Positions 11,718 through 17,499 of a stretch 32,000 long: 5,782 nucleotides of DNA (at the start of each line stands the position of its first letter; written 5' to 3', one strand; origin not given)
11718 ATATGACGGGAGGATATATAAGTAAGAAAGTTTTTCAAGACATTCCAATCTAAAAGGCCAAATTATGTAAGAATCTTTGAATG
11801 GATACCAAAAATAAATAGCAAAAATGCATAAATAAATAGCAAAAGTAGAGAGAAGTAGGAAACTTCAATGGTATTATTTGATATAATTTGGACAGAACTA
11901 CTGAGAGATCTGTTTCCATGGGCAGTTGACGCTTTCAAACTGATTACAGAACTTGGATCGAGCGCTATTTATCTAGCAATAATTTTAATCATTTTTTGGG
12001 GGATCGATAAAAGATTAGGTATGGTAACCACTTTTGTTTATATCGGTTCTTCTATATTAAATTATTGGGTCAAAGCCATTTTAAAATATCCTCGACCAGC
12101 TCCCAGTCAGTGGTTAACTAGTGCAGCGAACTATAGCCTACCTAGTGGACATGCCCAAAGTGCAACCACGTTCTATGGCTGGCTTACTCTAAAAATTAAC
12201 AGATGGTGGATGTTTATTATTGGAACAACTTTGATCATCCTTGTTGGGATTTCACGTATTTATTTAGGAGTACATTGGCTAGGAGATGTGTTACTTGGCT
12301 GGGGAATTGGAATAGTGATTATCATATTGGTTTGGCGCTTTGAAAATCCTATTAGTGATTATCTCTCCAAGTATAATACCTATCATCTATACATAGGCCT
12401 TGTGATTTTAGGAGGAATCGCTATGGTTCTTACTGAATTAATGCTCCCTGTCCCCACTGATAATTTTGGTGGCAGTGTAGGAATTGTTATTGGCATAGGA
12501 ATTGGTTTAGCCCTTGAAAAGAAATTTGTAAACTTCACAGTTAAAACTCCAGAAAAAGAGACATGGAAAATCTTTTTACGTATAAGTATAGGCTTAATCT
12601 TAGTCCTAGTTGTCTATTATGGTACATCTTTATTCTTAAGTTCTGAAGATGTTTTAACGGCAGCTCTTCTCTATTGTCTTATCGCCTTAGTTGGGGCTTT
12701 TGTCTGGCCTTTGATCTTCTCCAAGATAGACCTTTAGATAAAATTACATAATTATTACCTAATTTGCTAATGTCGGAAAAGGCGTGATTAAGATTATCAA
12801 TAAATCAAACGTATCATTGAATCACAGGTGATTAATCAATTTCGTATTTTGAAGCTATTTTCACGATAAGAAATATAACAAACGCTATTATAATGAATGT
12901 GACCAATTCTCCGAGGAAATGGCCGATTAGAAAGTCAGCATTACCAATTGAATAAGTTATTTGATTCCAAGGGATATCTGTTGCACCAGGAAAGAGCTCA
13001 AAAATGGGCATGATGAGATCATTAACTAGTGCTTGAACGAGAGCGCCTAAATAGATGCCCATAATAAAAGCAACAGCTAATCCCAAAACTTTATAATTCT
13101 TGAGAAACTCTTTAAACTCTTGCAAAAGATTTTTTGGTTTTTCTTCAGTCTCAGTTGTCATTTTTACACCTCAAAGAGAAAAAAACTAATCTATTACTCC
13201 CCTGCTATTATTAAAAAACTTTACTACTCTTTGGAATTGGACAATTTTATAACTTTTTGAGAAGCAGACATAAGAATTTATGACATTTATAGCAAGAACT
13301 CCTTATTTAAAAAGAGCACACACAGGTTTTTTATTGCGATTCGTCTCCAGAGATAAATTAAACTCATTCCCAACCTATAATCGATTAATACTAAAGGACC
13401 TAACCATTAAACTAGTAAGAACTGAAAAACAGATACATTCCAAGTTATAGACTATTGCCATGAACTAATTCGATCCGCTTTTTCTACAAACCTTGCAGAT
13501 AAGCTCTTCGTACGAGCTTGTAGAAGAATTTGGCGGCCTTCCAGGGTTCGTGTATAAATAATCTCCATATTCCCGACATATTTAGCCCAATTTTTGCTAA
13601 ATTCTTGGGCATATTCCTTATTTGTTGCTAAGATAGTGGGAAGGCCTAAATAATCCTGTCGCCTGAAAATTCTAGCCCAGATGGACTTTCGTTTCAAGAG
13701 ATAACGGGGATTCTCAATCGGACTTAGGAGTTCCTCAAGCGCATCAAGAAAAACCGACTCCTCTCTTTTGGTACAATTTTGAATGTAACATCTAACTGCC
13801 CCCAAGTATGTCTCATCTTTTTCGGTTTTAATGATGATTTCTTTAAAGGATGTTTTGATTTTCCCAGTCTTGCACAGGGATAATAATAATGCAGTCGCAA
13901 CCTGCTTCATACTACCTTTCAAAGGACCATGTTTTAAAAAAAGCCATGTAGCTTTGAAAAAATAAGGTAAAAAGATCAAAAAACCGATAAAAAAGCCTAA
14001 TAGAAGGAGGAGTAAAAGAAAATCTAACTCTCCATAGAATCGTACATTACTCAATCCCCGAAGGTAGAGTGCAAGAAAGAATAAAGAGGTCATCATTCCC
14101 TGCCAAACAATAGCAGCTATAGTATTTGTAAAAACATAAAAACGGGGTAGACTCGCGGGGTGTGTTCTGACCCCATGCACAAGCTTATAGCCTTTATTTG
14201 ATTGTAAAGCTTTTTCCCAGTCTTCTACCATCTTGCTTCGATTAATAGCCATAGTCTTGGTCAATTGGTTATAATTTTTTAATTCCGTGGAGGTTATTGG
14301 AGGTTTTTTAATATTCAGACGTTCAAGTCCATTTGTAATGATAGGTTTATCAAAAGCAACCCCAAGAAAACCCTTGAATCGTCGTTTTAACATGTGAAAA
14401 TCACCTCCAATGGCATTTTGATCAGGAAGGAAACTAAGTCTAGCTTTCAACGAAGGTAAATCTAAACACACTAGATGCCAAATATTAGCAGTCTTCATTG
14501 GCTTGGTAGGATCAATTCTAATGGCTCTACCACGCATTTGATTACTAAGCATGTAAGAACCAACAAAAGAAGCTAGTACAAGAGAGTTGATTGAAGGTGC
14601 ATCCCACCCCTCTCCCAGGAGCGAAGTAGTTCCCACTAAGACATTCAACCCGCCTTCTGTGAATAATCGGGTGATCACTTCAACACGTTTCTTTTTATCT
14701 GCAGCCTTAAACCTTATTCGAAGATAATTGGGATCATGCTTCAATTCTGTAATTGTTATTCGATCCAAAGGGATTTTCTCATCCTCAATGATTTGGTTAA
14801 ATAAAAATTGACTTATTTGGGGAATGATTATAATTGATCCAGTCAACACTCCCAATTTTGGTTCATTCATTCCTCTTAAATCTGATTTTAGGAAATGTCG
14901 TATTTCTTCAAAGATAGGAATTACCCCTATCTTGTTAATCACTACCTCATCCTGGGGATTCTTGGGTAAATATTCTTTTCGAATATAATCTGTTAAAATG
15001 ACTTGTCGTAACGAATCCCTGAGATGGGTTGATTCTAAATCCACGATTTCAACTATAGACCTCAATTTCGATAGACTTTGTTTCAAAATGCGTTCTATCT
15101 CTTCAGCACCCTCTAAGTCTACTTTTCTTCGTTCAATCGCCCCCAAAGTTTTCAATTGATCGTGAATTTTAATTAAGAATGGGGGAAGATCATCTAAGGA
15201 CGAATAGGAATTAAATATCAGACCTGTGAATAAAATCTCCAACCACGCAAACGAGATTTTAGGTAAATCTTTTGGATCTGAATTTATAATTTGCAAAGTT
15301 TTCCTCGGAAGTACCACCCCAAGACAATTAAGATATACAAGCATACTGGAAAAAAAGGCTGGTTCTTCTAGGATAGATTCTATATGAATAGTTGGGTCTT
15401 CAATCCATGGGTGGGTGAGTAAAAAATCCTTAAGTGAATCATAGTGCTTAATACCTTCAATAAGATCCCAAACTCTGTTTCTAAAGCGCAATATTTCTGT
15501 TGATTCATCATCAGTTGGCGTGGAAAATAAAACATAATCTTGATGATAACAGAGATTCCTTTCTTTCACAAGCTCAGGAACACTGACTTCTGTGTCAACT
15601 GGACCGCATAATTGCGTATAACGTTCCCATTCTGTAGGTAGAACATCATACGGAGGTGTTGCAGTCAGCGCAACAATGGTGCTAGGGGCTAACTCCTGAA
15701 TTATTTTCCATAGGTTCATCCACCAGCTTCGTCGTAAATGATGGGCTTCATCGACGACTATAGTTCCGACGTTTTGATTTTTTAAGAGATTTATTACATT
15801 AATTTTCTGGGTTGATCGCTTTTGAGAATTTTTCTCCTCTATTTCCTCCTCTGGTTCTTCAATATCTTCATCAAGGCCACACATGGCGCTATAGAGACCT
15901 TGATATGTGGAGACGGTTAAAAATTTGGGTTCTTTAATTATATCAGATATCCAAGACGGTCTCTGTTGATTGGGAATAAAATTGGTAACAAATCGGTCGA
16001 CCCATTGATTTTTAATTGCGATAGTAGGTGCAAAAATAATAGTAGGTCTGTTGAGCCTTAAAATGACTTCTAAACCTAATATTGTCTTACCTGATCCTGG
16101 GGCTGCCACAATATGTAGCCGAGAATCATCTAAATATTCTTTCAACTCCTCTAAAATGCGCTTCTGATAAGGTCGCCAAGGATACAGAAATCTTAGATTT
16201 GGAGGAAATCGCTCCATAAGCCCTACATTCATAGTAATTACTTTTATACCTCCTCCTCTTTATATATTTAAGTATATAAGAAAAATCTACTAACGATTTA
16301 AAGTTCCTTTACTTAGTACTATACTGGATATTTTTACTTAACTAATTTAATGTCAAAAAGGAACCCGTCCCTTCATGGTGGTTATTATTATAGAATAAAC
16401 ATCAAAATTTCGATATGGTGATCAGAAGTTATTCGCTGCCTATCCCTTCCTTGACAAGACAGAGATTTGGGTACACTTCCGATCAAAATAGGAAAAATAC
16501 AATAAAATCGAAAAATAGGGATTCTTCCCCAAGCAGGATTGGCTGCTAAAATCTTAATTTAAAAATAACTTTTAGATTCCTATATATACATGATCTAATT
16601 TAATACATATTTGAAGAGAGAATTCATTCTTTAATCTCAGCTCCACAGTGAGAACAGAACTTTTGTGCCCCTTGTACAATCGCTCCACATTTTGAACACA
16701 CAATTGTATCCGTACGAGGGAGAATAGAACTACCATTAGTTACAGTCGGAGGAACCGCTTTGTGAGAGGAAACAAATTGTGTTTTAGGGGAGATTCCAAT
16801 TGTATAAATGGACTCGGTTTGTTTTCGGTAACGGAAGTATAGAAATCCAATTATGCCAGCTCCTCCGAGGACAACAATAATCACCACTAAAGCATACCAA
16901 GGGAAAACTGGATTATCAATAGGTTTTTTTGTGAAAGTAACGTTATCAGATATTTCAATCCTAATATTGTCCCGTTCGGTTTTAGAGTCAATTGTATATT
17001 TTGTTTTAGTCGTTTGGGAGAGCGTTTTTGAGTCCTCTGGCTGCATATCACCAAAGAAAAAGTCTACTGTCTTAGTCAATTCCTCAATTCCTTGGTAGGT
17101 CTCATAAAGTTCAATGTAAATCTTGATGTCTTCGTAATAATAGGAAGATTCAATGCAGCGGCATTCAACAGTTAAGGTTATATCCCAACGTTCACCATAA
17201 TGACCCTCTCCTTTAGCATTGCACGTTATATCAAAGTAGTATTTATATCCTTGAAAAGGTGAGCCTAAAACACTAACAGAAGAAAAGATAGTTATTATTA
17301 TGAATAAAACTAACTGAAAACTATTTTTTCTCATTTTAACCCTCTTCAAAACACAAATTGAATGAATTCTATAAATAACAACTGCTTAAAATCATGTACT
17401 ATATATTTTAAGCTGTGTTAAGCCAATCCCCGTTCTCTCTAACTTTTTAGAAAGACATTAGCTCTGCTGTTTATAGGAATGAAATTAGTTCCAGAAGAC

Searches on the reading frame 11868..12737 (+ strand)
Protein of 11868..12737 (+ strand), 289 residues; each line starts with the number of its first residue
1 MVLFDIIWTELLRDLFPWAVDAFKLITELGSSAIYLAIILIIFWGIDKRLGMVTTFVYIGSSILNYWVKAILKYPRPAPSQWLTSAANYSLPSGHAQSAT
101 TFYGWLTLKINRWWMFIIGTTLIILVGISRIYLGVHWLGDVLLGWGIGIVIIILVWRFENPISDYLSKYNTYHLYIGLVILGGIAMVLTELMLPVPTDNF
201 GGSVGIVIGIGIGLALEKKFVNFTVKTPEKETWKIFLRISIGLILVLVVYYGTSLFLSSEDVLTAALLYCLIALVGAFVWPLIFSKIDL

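Call 7: search_protein_families(library=pfam, proteins=[window:11868-12737:+], max_evalue=0.001)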
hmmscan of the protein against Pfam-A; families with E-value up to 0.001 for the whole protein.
window:11868-12737:+ (289 aa): 2 families
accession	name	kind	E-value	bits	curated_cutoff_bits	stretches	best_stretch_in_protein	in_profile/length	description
PF01569.27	PAP2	-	2.1e-19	70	27.2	1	55-159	6-125/130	PAP2 superfamily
PF14378.12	PAP2_3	-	4.1e-05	23.9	27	1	83-153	119-189/190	PAP2 superfamily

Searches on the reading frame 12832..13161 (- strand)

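Call 7: search_protein_families(library=pfam, proteins=[window:12832-13161:-], max_evalue=0.001)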
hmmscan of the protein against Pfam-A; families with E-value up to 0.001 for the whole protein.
window:12832-13161:- (109 aa): 1 family
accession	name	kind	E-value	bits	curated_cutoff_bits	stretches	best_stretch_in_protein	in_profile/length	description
PF01741.23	MscL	-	5.5e-20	72.4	27.4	1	12-104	1-96/123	Large-conductance mechanosensitive channel, MscL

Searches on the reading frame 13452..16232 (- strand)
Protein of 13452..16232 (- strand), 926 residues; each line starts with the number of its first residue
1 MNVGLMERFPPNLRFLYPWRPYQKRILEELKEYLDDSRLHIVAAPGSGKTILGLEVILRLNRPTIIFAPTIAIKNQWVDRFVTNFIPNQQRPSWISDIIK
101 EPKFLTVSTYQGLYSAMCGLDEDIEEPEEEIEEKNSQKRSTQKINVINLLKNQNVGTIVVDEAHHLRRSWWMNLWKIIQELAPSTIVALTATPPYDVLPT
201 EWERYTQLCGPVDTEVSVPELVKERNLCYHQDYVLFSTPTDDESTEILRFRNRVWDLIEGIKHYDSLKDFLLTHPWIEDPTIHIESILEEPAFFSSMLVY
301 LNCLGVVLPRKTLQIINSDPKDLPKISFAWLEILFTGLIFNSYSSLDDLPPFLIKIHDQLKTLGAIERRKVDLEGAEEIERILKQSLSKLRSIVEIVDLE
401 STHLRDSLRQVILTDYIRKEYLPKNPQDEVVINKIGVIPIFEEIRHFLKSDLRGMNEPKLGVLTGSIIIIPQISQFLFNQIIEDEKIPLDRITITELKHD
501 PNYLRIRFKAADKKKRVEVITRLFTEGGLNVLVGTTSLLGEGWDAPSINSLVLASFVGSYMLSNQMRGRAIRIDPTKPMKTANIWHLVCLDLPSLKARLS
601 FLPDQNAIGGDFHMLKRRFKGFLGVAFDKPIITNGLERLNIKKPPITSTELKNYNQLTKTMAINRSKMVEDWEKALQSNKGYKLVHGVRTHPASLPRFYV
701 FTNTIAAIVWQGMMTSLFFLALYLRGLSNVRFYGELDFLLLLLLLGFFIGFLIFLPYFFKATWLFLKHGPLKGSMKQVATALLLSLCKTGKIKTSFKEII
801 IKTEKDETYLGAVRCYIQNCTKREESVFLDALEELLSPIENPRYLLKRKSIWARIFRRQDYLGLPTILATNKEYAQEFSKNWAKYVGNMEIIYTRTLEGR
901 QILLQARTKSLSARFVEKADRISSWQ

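Call 8: search_protein_families(library=pfam, proteins=[window:13452-16232:-], max_evalue=0.001)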
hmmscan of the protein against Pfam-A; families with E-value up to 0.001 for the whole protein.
window:13452-16232:- (926 aa): 4 families
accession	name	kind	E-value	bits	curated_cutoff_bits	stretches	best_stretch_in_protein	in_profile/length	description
PF04851.21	ResIII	-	2.4e-22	80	22.5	1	18-194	3-163/164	Type III restriction enzyme, res subunit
PF00270.35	DEAD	-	3.2e-10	40.4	26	1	21-195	2-162/167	DEAD/DEAH box helicase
PF13401.12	AAA_22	-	5.6e-05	23.9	27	1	40-180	9-109/130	AAA domain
PF00271.37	Helicase_C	-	9.9e-05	23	23.5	1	511-573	49-109/110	Helicase conserved C-terminal domain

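Call 77: search_protein_families(library=padloc, proteins=[window:13452-16232:-], max_evalue=0.001)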
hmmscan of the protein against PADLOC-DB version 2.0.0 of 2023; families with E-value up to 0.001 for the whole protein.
window:13452-16232:- (926 aa): 3 families
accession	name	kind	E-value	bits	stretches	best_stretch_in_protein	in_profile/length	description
PDLC02706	PbeA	-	7.5e-07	26.1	0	510-590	598-674/722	PbeA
PDLC03042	REase_I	-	9.5e-07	24.5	1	496-586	754-843/1170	Type I restriction enzyme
PDLC01439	typeIV_DinG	-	1.6e-05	21.8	0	16-80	13-78/575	CAS-IV-A; associated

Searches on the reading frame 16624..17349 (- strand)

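Call 8: search_protein_families(library=pfam, proteins=[window:16624-17349:-], max_evalue=0.001)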
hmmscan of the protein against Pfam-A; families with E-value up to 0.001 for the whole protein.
window:16624-17349:- (241 aa): 4 families
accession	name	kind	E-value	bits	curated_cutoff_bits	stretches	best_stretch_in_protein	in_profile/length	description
PF13248.11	Zn_ribbon_3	-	3.2e-06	26.9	27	1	215-239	2-26/26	zinc-ribbon domain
PF13240.11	Zn_Ribbon_1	-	4.5e-06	26.7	25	1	218-238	2-22/23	zinc-ribbon domain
PF12773.13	DZR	-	0.00023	21.7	27.3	1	216-236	25-45/45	Double zinc ribbon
PF17032.10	Zn_ribbon_15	-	0.00081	20.6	28.9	0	206-236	43-73/73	zinc-ribbon family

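Call 77: search_protein_families(library=padloc, proteins=[window:16624-17349:-], max_evalue=0.001)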
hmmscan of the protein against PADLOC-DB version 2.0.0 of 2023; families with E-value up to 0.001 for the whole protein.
window:16624-17349:- (241 aa): 0 families
